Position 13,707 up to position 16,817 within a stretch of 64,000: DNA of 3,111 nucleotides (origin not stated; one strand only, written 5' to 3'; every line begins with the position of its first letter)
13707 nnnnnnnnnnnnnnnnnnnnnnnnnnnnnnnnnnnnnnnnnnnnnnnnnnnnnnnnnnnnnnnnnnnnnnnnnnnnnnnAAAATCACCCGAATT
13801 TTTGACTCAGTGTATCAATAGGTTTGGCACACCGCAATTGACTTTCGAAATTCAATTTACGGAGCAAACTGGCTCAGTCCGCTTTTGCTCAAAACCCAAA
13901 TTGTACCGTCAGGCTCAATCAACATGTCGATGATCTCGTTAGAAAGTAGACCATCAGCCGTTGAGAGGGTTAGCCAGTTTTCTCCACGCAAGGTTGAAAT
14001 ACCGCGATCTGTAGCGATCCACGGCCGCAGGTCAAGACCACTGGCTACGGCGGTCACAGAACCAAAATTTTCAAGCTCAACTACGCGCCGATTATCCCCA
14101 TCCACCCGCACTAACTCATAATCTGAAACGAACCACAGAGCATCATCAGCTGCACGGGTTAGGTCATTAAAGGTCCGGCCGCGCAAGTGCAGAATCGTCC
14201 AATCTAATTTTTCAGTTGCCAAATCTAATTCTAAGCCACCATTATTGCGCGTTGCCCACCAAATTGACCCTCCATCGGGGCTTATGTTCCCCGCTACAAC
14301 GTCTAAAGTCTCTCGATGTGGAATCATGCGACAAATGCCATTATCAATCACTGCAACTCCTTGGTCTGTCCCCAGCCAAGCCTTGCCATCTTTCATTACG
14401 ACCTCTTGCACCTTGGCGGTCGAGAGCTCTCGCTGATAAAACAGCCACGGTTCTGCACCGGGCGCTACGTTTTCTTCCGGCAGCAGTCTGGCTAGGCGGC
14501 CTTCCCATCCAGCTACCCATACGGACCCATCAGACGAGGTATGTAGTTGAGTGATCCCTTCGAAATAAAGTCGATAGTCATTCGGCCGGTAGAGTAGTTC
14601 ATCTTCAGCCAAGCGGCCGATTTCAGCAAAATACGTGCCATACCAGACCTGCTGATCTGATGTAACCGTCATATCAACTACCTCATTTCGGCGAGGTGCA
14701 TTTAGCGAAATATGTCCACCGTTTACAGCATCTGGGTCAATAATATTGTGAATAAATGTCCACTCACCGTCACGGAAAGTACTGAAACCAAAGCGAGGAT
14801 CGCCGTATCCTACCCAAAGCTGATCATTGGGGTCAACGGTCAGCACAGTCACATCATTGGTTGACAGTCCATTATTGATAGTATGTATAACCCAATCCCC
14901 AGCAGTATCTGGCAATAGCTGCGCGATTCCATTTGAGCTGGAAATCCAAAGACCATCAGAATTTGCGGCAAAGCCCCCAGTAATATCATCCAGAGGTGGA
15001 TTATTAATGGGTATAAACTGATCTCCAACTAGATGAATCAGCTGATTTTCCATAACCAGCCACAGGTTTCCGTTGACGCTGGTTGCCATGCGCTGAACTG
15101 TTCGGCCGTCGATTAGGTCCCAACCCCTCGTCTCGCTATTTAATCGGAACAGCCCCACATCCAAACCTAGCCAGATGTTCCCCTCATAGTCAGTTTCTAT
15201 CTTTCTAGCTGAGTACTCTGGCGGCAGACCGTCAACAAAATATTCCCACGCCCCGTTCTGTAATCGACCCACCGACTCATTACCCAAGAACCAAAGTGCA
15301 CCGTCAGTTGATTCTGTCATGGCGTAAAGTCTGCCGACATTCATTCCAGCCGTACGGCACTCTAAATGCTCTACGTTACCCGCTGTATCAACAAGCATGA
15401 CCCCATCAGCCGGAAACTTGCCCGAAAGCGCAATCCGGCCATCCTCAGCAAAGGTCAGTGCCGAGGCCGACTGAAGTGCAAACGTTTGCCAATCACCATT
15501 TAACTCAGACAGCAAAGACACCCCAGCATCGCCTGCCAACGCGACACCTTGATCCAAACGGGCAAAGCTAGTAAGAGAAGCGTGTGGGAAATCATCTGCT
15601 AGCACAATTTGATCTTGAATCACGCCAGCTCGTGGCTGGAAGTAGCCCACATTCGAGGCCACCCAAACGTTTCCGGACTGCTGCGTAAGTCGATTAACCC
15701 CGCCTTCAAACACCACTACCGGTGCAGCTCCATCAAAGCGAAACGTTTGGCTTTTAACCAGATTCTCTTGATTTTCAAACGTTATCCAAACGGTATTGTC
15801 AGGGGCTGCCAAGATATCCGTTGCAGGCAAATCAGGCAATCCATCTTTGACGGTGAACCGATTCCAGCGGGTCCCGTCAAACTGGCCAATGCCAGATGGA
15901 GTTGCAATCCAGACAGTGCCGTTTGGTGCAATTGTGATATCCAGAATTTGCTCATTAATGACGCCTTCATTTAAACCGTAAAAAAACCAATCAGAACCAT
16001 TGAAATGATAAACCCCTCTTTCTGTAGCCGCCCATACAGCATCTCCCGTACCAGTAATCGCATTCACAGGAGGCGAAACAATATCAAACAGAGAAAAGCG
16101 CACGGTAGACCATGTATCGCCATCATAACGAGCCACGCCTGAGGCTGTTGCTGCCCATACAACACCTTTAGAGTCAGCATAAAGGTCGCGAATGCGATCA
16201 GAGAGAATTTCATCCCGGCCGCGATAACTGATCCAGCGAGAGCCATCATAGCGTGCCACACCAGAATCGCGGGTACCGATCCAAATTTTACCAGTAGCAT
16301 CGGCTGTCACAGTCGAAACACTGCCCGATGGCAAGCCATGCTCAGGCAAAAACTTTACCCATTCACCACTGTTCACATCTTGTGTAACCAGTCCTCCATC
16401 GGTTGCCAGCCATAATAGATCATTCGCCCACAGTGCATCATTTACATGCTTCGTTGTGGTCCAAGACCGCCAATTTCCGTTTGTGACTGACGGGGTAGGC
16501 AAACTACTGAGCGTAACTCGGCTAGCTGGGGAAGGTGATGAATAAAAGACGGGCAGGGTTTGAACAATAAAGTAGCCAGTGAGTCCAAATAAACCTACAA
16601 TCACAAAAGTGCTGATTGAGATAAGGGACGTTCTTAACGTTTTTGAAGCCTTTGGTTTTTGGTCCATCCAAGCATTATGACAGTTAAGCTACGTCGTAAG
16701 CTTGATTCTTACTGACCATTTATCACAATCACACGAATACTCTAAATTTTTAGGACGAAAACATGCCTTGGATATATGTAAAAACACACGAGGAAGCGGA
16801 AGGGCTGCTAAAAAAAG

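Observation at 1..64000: Hyper-abundant palindrome CGGCCG: HIP1-like behaviour with a different core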

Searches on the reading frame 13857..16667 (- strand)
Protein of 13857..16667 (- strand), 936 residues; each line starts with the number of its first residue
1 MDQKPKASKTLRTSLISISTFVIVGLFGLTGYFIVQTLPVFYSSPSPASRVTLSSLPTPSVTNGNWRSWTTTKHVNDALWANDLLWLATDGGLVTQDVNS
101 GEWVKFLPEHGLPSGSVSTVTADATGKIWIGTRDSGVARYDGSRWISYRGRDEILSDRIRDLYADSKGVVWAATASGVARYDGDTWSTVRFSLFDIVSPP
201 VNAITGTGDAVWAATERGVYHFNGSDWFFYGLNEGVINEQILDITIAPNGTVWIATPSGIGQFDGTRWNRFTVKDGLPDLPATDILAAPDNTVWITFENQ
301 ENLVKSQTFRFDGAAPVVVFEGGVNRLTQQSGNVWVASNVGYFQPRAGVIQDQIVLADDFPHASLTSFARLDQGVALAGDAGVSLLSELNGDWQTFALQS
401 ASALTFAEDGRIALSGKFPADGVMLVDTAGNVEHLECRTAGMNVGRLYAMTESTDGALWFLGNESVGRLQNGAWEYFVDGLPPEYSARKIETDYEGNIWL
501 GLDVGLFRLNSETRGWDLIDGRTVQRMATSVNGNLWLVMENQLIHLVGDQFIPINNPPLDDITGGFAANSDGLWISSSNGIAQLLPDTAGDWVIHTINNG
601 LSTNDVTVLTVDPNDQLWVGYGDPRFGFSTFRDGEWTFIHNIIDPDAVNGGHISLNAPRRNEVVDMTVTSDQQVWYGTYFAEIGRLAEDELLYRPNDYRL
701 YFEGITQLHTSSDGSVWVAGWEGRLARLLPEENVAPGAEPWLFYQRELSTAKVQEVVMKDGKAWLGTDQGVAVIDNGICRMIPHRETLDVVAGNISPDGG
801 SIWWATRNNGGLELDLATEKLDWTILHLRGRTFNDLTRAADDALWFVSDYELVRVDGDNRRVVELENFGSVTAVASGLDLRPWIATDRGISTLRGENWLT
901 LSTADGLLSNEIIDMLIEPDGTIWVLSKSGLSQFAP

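Call 7: search_protein_families(library=pfam, proteins=[window:13857-16667:-])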
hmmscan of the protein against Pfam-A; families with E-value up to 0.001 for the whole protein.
window:13857-16667:- (936 aa): 1 family
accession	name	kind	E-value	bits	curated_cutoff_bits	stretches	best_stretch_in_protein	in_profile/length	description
PF07494.17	Reg_prop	-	2.3e-24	82.8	20.4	0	111-133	1-23/24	Two component regulator propeller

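Call 8: find_related_loci(query=window:13857-16667:-, collection=genome_contigs, flank=10000)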
Query window:13857-16667:- (936 aa) in genome_contigs; peptide patterns used: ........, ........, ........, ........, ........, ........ (x = any residue, [..] = any of these).
56 stretches matched a pattern, but none encodes a relative of the query by tblastn (E <= 1e-3).
